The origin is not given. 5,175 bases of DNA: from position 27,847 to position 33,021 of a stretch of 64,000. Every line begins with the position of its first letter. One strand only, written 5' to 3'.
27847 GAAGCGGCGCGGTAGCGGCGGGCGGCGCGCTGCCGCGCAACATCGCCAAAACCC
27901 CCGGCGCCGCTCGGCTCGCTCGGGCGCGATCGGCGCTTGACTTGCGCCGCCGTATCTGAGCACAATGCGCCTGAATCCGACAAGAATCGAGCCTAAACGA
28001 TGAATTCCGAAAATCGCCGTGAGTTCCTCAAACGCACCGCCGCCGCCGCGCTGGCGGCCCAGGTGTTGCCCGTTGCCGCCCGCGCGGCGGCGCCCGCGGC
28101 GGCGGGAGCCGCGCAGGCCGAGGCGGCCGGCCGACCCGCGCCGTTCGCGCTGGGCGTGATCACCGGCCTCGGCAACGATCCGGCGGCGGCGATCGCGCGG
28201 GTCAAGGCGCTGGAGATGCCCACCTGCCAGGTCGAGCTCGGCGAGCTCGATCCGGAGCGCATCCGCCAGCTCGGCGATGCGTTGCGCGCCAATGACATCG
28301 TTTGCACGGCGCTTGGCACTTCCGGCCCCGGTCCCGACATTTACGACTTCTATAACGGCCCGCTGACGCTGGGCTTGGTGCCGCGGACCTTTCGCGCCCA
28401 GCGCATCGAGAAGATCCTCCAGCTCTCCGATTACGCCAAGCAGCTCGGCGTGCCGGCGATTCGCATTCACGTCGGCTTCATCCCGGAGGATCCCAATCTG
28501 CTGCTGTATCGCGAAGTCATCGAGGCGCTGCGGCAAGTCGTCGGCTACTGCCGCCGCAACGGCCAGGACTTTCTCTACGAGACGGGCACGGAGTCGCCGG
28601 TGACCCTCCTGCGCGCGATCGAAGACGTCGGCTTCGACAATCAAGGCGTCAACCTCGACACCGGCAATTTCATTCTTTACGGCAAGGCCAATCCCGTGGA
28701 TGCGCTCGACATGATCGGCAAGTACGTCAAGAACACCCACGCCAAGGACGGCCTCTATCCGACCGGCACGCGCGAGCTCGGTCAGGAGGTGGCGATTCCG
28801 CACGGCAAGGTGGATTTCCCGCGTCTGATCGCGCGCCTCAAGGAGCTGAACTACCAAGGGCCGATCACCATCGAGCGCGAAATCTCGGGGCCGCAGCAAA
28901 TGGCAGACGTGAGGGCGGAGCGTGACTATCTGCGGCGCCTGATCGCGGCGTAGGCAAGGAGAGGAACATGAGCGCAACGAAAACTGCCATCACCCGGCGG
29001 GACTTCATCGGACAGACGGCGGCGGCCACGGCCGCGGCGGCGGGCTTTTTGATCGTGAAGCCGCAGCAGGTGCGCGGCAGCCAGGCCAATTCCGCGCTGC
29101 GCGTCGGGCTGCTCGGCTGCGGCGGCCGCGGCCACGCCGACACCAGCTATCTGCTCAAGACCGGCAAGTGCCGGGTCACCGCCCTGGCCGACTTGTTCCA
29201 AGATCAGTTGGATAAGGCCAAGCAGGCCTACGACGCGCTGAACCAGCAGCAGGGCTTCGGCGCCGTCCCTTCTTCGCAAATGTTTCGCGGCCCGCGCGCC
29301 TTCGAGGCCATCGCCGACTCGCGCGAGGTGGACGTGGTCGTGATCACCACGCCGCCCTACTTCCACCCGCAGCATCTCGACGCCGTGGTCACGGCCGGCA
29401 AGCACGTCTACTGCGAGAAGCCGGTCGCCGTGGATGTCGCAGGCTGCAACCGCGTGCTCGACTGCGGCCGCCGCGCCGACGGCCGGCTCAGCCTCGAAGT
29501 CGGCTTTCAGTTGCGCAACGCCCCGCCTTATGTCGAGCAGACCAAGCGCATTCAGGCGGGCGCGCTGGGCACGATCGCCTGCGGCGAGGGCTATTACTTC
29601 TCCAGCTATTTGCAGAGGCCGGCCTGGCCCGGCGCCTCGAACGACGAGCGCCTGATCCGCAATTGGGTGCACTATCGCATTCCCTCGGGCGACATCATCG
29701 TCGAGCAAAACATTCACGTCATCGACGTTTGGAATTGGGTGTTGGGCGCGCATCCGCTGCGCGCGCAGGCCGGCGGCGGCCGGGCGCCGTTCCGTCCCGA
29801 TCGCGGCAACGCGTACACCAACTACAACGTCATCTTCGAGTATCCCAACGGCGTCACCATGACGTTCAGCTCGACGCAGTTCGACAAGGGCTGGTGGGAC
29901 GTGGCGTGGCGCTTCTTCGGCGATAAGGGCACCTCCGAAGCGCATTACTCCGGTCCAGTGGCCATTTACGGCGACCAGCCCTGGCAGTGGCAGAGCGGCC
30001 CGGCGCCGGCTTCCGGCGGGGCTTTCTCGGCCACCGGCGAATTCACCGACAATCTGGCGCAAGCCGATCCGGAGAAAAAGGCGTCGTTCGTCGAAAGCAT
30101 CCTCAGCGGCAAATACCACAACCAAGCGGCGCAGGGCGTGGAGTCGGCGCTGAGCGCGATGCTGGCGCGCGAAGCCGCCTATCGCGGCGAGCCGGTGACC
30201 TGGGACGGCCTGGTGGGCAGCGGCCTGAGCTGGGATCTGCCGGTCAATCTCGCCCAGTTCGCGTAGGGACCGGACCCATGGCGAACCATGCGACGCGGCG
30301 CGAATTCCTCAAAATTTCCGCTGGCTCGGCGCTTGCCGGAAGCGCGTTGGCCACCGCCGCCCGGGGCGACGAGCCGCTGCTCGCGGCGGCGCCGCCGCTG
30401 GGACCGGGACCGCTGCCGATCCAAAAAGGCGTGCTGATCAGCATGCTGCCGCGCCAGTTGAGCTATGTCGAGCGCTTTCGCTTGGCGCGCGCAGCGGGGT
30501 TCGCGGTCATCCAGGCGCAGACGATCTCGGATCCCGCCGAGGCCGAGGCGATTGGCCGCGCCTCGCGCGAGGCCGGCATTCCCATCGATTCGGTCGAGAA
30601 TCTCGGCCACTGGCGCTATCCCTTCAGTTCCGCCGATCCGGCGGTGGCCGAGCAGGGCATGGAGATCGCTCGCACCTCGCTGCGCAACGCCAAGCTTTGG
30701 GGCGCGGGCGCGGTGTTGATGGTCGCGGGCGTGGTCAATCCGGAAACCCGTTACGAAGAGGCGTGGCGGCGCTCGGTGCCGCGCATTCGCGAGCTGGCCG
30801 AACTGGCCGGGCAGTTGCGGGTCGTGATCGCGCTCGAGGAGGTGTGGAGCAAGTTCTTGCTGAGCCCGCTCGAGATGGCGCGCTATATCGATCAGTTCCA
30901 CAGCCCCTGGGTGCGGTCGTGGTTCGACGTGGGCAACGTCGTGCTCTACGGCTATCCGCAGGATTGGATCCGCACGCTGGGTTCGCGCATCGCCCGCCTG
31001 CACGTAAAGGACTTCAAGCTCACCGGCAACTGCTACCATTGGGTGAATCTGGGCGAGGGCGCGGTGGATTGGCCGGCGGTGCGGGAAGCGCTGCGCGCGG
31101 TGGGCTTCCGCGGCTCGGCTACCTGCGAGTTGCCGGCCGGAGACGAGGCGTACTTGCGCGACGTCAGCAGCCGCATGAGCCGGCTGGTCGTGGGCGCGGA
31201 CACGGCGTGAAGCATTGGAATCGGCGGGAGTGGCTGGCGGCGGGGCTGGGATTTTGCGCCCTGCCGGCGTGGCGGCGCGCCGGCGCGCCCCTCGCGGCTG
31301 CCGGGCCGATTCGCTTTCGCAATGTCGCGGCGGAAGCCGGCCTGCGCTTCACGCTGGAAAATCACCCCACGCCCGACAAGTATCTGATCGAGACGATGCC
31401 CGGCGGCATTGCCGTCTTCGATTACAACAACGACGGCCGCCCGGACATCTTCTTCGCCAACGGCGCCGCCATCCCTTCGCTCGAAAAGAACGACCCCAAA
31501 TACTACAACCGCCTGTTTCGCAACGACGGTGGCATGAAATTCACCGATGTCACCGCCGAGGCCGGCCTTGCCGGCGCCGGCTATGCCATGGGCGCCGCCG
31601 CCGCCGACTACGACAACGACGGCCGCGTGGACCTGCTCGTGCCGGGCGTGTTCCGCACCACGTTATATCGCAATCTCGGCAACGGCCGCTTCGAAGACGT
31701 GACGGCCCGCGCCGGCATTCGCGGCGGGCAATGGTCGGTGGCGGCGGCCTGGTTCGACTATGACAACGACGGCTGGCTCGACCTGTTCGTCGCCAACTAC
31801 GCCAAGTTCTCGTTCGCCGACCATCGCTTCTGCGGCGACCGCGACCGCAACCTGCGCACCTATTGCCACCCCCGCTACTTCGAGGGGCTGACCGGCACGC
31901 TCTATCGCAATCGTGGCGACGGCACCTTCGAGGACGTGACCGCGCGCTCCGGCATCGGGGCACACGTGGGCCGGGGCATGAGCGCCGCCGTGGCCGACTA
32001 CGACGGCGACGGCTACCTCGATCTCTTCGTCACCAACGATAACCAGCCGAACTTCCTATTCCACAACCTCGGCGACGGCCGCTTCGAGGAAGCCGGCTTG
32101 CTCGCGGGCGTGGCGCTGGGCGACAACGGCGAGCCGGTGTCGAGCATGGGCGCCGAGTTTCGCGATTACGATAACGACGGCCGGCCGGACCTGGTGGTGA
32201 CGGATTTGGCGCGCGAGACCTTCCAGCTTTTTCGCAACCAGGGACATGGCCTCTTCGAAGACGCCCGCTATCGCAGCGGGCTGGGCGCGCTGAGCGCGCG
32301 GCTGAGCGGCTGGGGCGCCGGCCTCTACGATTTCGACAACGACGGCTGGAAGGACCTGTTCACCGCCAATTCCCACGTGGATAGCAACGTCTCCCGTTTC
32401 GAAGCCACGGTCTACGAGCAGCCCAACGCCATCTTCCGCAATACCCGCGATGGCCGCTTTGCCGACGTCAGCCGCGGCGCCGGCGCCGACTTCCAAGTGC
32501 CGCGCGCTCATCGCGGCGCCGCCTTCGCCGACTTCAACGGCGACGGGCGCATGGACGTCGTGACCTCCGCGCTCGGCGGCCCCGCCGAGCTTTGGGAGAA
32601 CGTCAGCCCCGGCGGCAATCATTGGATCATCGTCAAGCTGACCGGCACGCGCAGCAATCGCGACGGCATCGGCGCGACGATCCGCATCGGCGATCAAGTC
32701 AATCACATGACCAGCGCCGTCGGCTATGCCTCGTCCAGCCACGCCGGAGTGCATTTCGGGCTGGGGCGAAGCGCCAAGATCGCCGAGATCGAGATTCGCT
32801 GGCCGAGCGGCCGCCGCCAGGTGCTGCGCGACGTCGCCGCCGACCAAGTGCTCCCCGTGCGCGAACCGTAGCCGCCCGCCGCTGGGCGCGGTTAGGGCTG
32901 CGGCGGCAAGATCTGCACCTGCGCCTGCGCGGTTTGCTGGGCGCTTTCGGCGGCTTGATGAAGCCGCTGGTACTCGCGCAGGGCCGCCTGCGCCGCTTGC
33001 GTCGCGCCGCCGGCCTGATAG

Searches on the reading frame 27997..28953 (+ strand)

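Call 12: search_protein_families(library=pfam, proteins=[window:27997-28953:+], max_evalue=0.001)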
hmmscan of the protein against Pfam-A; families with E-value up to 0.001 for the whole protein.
window:27997-28953:+ (318 aa): 1 family
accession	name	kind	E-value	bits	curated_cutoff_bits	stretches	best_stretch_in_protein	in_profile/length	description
PF01261.30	AP_endonuc_2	-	3.8e-31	109.1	31.1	1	80-314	21-248/249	Xylose isomerase-like TIM barrel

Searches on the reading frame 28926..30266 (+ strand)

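Call 12: search_protein_families(library=pfam, proteins=[window:28926-30266:+], max_evalue=0.001)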
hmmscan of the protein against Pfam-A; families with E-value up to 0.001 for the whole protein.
window:28926-30266:+ (446 aa): 3 families
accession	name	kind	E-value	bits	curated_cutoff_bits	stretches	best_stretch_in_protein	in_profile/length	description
PF01408.29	GFO_IDH_MocA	-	1.1e-15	58.8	24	1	58-189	1-117/120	Oxidoreductase family, NAD-binding Rossmann fold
PF22725.1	GFO_IDH_MocA_C3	-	8.5e-12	45.6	27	1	207-336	6-122/124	GFO/IDH/MocA C-terminal domain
PF02894.22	GFO_IDH_MocA_C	-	0.00015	22.1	22.9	1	208-352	3-146/218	Oxidoreductase family, C-terminal alpha/beta domain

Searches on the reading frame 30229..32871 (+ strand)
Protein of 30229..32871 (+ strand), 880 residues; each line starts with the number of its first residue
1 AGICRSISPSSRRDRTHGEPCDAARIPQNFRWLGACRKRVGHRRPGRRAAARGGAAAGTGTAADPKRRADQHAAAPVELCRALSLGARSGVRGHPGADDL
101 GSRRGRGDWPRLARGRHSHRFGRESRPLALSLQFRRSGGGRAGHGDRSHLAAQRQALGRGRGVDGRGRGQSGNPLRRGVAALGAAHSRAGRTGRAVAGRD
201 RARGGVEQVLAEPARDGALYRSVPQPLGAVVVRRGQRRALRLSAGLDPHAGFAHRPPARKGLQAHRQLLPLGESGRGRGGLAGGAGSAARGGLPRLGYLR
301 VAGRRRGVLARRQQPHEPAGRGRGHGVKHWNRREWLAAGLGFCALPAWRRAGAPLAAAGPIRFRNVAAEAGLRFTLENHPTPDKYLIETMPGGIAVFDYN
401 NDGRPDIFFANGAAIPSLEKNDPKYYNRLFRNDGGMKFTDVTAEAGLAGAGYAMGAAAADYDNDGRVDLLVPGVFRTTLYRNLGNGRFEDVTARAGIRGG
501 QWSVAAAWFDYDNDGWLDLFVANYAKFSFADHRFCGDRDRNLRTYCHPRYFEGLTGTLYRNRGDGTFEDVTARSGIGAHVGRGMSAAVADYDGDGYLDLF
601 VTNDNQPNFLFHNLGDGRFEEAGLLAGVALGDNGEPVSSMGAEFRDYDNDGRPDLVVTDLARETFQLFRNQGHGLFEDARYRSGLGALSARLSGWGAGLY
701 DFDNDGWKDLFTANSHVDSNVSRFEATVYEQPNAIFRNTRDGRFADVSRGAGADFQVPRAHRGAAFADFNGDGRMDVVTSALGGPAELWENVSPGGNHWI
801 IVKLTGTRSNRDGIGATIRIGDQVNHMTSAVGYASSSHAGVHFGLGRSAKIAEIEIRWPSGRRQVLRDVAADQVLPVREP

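Call 12: search_protein_families(library=pfam, proteins=[window:30229-32871:+], max_evalue=0.001)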
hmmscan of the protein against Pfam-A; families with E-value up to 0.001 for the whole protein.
window:30229-32871:+ (880 aa): 3 families
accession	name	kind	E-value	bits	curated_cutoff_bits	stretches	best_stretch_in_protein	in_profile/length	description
PF13517.12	FG-GAP_3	-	1.9e-55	185.8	26.9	6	398-471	1-61/61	FG-GAP-like repeat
PF01839.29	FG-GAP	-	2.1e-23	82.2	22.1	2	583-606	2-25/37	FG-GAP repeat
PF07593.17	UnbV_ASPIC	-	5.7e-19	68.2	23.4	1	813-875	1-67/68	ASPIC and UnbV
